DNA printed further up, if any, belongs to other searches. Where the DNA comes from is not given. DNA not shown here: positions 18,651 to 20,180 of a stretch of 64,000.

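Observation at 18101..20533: Secreted kinase-like gene inserted between two diverged direct copies of the phage holin-like gene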

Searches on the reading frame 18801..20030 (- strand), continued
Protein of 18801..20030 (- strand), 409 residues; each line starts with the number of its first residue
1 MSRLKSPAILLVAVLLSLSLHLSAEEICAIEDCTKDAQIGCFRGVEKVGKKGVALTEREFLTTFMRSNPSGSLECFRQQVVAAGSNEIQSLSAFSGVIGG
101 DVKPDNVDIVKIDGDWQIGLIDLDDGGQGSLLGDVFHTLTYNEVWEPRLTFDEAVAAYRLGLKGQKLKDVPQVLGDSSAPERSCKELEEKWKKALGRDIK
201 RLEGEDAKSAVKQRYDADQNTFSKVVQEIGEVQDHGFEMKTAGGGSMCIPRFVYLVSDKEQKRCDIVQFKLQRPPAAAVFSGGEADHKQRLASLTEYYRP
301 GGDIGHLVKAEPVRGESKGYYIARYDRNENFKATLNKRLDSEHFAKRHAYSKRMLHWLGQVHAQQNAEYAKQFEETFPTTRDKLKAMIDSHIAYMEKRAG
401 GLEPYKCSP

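Call 44: fold_search(model_id=the predicted structure, library=pdb)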
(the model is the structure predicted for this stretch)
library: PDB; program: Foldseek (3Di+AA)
matches with E <= 10: 66; with E <= 0.001: 0
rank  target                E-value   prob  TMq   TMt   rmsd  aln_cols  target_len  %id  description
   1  1hw8_A                3.2e-01  0.03  0.10  0.10  25.0       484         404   10  COMPLEX OF THE CATALYTIC PORTION OF HUMAN HMG-COA REDUCTASE WITH COMPACTIN (ALSO KNOWN AS MEVASTATIN) (released 2001-05-11)
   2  6rfr_G                1.7e+00  0.04  0.09  0.15  23.6       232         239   10  Cryo-EM structure of respiratory complex I from Yarrowia lipolytica at 3.2 A resolution (released 2019-12-11)
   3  6ka3_A                2.2e+00  0.06  0.12  0.24  15.2       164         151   10  Crystal structure of a Thebaine synthase from Papaver somniferum (released 2020-06-24)
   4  6ncl_a5               2.4e+00  0.07  0.11  0.20  14.6       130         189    8  Near-atomic structure of icosahedrally averaged PBCV-1 capsid (released 2019-01-30)
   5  5nk0                  3.1e+00  0.08  0.11  0.16   5.8        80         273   14  Crystal Structure of Ephrin A2 (EphA2) Receptor Protein Kinase with Compound 1j (released 2017-06-07)
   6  8ou8_D                3.2e+00  0.04  0.11  0.11  11.9       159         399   13  Crystal structure of E. coli threonyl tRNA synthetase in complex with a TM84 analogue (released 2023-07-12)
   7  9i9t_B                3.2e+00  0.03  0.08  0.06  13.6       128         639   14  Room-temperature structure of PBP2a at EuXFEL (released 2026-02-18)
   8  5i9v                  3.6e+00  0.08  0.11  0.15   5.8        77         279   16  Crystal Structure of Ephrin A2 (EphA2) Receptor Protein Kinase with AGS (released 2016-11-09)
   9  8uso_B                4.0e+00  0.01  0.11  0.10  23.9       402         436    9  Full-length human CaMKII delta holoenzyme (released 2024-03-27)
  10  9goc_D                4.2e+00  0.08  0.09  0.05   8.9        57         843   16  Crystal structure of DPP9 Ser730Ala in complex with sulphostin. (released 2025-07-16)
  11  6tu9_A                4.2e+00  0.06  0.12  0.17   6.4        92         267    9  The ROR1 Pseudokinase Domain Bound To Ponatinib (released 2020-01-22)
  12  5nkh                  4.2e+00  0.05  0.09  0.11   9.1        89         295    9  Crystal Structure of Ephrin A2 (EphA2) Receptor Protein Kinase with Compound 3e (released 2017-06-07)
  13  1djb                  4.2e+00  0.01  0.09  0.13  18.0       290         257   12  STRUCTURE OF BETA-LACTAMASE PRECURSOR, S70A MUTANT, AT 298K (released 1997-03-12)
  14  2dm0_MODEL_1_A        4.4e+00  0.13  0.09  0.27   7.5        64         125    6  Solution structure of the SH2 domain of human Tyrosine-protein kinase TXK (released 2006-10-20)
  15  5nka                  4.4e+00  0.07  0.12  0.16   5.8        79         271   15  Crystal Structure of Ephrin A2 (EphA2) Receptor Protein Kinase with Compound 2g (released 2017-06-07)
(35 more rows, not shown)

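Call 51: find_related_loci(query=A2, collection=genome_contigs, flank=6000)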
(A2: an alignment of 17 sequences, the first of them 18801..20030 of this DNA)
Query A2 (409 aa) in genome_contigs; peptide patterns used: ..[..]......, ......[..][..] (x = any residue, [..] = any of these).
239 stretches matched a pattern; 6 encode a relative of the query (tblastn E <= 1e-3); 6 distinct loci.
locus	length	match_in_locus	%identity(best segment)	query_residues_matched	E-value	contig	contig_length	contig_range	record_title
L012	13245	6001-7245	42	11-407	7e-94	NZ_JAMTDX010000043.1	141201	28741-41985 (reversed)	MAG: Accumulibacter sp. isolate SCELSE-10 NODE_253_length_141201_cov_39.834335, whole genome shotgun sequence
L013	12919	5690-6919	38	1-409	6e-84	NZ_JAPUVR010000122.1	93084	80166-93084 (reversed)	MAG: Accumulibacter sp. isolate MAG Bin228 bin228_20, whole genome shotgun sequence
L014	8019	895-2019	39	12-395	4e-81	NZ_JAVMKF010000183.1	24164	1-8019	MAG: Accumulibacter sp. isolate SCELSE-14 RS41505SPAdes_bin.147_0000000183, whole genome shotgun sequence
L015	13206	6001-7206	39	1-398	6e-76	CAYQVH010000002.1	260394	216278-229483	MAG TPA_asm: uncultured Candidatus Accumulibacter sp. isolate SRP173033_co1_329 genome assembly, contig: NODE_29_length_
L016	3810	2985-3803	34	2-272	4e-41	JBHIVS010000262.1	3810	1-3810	MAG: Pseudobdellovibrionaceae bacterium isolate MAG4 WDNA01_bin.13.permissive_262, whole genome shotgun sequence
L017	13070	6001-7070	30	37-392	3e-48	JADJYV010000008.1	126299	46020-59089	MAG: Bdellovibrionaceae bacterium isolate Lyne_18-Q3-R50-59_BATAC.62 tig00020600-10-1261010, whole genome shotgun sequen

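Call 52: find_related_loci(query=window:18801-20030:-, collection=metagenome_contigs, flank=8000)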
Query window:18801-20030:- (409 aa) in metagenome_contigs; peptide patterns used: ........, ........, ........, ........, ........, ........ (x = any residue, [..] = any of these).
126 stretches matched a pattern; 4 encode a relative of the query (tblastn E <= 1e-3); 4 distinct loci.
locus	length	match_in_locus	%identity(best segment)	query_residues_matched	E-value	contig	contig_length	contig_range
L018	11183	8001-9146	74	33-407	0e+0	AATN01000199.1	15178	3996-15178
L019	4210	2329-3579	70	1-407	0e+0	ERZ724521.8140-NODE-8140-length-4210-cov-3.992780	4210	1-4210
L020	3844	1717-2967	69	1-407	0e+0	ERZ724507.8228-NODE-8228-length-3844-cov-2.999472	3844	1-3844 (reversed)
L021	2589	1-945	70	103-407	2e-148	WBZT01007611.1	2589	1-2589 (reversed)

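Call 53: find_encoding_contigs(protein=P0002, flank=5000, max_places=3)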
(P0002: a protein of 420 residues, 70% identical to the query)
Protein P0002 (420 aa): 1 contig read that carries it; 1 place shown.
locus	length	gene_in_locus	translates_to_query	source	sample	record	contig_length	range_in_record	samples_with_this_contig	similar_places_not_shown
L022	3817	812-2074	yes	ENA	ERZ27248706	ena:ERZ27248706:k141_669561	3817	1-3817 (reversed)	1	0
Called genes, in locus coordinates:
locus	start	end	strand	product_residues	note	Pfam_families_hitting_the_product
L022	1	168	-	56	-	?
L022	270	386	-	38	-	-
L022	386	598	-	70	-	-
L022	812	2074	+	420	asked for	-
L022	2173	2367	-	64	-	PF19622:DUF6127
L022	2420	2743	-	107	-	-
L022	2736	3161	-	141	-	-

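Call 60: search_protein_families(library=padloc, proteins=[window:18801-20030:-], max_evalue=0.001)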
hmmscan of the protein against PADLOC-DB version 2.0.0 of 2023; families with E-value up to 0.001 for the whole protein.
window:18801-20030:- (409 aa): 0 families

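Call 62: find_encoding_contigs(protein=P0001, flank=10000, max_places=3)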
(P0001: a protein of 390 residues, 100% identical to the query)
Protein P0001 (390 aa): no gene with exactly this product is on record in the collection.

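Call 64: search_dna_similar(query=window:18801-20030:-, collection=phages, mode=protein, max_evalue=0.001, max_rows=10)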
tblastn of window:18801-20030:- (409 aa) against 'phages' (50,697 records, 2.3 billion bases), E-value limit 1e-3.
No match.

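Call 65: search_dna_similar(query=window:18801-20030:-, collection=plasmids, mode=protein, max_evalue=0.001, max_rows=10)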
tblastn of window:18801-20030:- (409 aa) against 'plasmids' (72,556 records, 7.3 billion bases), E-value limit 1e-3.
No match.

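Call 66: find_related_loci(query=A2, collection=viral_contigs, flank=8000)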
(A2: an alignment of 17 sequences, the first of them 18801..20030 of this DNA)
Query A2 (409 aa) in viral_contigs; peptide patterns used: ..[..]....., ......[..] (x = any residue, [..] = any of these).
64 stretches matched a pattern, but none encodes a relative of the query by tblastn (E <= 1e-3).

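Call 67: fold_search(model_id=the predicted structure, library=viral)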
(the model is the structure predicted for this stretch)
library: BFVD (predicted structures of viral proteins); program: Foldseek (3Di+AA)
matches with E <= 10: 120; with E <= 0.001: 0
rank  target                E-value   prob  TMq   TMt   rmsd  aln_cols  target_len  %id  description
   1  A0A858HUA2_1          2.4e-01  0.04  0.08  0.04  27.9       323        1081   11  (no name in the UniProt tables at hand)
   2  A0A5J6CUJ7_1          3.4e-01  0.04  0.12  0.05  25.1       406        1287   11  RNA-dependent RNA polymerase [Fulton virus]
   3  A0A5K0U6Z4            6.0e-01  0.08  0.07  0.06  15.6        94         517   16  Protein kinase domain containing protein [Yasminevirus sp. GU-2018]
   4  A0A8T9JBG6            6.0e-01  0.06  0.11  0.07  22.2       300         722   11  (no name in the UniProt tables at hand)
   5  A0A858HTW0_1          6.0e-01  0.06  0.13  0.05  19.2       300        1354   11  RNA-dependent RNA polymerase (Fragment) [Riboviria sp.]
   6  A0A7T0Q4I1            6.9e-01  0.04  0.15  0.07  30.3       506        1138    9  RNA-dependent RNA polymerase (Fragment) [Hemipteran phasma-related virus OKIAV245]
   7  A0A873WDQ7            8.9e-01  0.08  0.10  0.13  22.2       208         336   14  Uncharacterized protein [Streptomyces phage Sycamore]
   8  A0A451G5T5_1          9.9e-01  0.06  0.11  0.04  17.8       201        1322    7  RNA-dependent RNA polymerase [Combu negative-strand RNA mycovirus]
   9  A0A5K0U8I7            1.3e+00  0.01  0.10  0.07  25.3       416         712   11  Uncharacterized protein [Yasminevirus sp. GU-2018]
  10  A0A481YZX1            1.6e+00  0.09  0.16  0.15  12.6       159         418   12  Protein kinase domain-containing protein [Mimivirus LCMiAC01]
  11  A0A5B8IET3            1.7e+00  0.02  0.10  0.08  27.2       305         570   13  SH2 domain protein [Mimiviridae sp. ChoanoV1]
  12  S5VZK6                1.7e+00  0.01  0.08  0.12  22.7       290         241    8  Uncharacterized protein [Pseudomonas phage PaBG]
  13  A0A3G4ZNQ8            1.9e+00  0.08  0.14  0.15  11.2       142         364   15  Protein kinase domain protein [Terrestrivirus sp.]
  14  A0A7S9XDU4            2.2e+00  0.16  0.10  0.23   5.9        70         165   10  (no name in the UniProt tables at hand)
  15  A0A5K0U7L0            2.2e+00  0.06  0.13  0.16  12.9       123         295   12  Putative Auroralike protein kinase [Yasminevirus sp. GU-2018]
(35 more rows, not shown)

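Call 70: search_protein_families(library=pfam, alignment_id=A4, max_evalue=0.001)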
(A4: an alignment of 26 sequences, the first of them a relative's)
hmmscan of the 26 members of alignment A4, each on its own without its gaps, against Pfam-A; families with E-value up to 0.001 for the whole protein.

A. member 1, P0037 (397 aa): 1 family
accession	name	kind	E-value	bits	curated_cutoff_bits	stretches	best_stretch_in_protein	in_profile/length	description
PF10009.15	DUF2252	-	1.4e-12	47.8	22.3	2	67-142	18-90/392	Uncharacterized protein conserved in bacteria (DUF2252)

B. families by the number of members that match (of 26 scanned): 2 families
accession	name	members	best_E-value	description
PF10009.15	DUF2252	24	4.8e-16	Uncharacterized protein conserved in bacteria (DUF2252)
PF01636.29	APH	2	0.00025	Phosphotransferase enzyme family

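Call 79: list_cluster_members(proteins=[P0016, P0020, P0024, P0030, P0037, P0047, P0069, P0090, P0109, P0149])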
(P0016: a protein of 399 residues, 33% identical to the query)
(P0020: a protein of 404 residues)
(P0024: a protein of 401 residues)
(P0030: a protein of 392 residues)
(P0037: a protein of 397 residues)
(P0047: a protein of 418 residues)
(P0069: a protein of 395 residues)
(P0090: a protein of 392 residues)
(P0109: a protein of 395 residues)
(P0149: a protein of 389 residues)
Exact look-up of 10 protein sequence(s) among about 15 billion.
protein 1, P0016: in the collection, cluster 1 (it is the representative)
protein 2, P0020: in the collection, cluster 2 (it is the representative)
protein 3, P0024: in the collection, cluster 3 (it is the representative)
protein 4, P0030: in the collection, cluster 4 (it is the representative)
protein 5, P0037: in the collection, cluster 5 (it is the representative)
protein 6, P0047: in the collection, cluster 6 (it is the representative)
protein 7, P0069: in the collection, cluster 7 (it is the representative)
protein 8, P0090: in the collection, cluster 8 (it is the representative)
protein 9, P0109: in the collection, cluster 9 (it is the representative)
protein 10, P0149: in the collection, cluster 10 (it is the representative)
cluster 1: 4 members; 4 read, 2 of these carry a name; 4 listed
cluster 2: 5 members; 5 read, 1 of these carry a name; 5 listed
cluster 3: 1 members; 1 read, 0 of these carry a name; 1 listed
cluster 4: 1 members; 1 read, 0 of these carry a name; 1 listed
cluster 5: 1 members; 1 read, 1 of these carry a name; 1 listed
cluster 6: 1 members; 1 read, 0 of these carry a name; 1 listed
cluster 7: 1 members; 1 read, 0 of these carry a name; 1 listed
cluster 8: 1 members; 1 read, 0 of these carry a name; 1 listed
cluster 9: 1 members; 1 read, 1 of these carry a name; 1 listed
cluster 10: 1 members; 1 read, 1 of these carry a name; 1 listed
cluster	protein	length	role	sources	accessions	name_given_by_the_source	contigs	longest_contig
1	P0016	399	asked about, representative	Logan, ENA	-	-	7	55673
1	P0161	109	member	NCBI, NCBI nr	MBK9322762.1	MAG: hypothetical protein IPM97_07425 [Bdellovibrionaceae bacterium] | hypothetical protein [Pseudobdellovibrionaceae bacterium]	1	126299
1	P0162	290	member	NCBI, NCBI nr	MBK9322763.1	MAG: hypothetical protein IPM97_07430 [Bdellovibrionaceae bacterium] | hypothetical protein [Pseudobdellovibrionaceae bacterium]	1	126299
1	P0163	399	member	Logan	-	-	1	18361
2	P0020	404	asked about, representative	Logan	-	-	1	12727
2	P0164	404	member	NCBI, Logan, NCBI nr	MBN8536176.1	MAG: hypothetical protein J0M15_03950 [Deltaproteobacteria bacterium] | hypothetical protein [Deltaproteobacteria bacterium]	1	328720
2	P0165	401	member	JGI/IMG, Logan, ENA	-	-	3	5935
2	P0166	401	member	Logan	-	-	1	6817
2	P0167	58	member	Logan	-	-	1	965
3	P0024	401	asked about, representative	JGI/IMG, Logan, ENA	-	-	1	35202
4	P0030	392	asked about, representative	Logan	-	-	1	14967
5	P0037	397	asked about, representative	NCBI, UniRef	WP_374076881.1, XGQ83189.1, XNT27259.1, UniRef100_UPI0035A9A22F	DUF2252 family protein [Bdellovibrio bacteriovorus] | DUF2252 family protein n=1 Tax=Bdellovibrio TaxID=958 RepID=UPI0035A9A22F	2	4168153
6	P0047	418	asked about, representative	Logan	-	-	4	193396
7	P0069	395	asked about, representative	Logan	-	-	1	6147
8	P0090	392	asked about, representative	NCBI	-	-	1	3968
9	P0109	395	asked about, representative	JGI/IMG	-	hypothetical protein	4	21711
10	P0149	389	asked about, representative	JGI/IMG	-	hypothetical protein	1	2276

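Call 81: find_encoding_contigs(protein=P0016, flank=6000, max_places=2)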
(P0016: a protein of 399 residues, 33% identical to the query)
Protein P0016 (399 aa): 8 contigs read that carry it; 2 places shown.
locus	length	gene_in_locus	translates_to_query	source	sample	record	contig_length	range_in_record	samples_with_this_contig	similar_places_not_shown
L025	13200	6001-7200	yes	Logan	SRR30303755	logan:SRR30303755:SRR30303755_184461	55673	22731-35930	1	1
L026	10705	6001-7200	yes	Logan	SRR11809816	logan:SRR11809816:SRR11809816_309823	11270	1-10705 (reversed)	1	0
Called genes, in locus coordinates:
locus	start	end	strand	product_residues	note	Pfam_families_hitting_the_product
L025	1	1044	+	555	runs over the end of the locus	PF11104:PilM_2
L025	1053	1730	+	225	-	-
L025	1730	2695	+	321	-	PF28042:T2SS_GspN_synerg (weak)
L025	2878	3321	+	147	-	PF00436:SSB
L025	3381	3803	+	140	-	-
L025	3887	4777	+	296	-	-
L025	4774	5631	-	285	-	-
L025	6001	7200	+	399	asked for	PF10009:DUF2252 (faint)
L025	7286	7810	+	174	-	PF13772:AIG2_2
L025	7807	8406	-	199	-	PF13521:AAA_28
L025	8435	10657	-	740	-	PF13328:HD_4, PF01966:HD, PF04607:RelA_SpoT, PF02824:TGS, PF19296:RelA_AH, PF28438:RelA_RIS, PF01842:ACT (weak), PF13291:ACT_4, +1 more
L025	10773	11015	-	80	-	PF01192:RNA_pol_Rpb6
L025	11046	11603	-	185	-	PF00625:Guanylate_kin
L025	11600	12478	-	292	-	PF03755:YicC-like_N, PF08340:YicC-like_C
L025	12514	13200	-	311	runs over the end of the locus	PF01745:IPT (faint), PF01715:IPPT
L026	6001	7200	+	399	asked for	PF10009:DUF2252 (faint)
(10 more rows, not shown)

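Call 82: find_encoding_contigs(protein=P0018, flank=6000, max_places=2)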
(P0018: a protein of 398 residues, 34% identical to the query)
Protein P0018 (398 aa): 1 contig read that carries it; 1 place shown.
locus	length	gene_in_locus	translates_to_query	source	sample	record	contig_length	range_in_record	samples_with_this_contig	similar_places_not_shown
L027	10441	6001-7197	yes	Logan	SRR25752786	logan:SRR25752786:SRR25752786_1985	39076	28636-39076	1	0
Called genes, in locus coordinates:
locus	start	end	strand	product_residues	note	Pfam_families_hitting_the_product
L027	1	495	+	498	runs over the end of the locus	PF17767:NAPRTase_N, PF04095:NAPRTase (weak), PF17956:NAPRTase_C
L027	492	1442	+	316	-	PF13793:Pribosyltran_N, PF00156:Pribosyltran (weak), PF14572:Pribosyl_synth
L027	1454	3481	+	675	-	PF00795:CN_hydrolase, PF02540:NAD_synthase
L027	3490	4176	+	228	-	PF00293:NUDIX, PF19368:WHD_AraR, PF21906:WHD_NrtR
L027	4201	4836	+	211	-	PF00857:Isochorismatase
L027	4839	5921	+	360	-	PF01467:CTP_transf_like, PF00293:NUDIX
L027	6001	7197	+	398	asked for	-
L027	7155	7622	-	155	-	PF01475:FUR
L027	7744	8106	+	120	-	PF00581:Rhodanese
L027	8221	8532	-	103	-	PF00076:RRM_1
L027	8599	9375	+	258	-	PF06912:DUF1275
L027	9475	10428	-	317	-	PF00089:Trypsin, PF10459:Peptidase_S46 (faint), PF13365:Trypsin_2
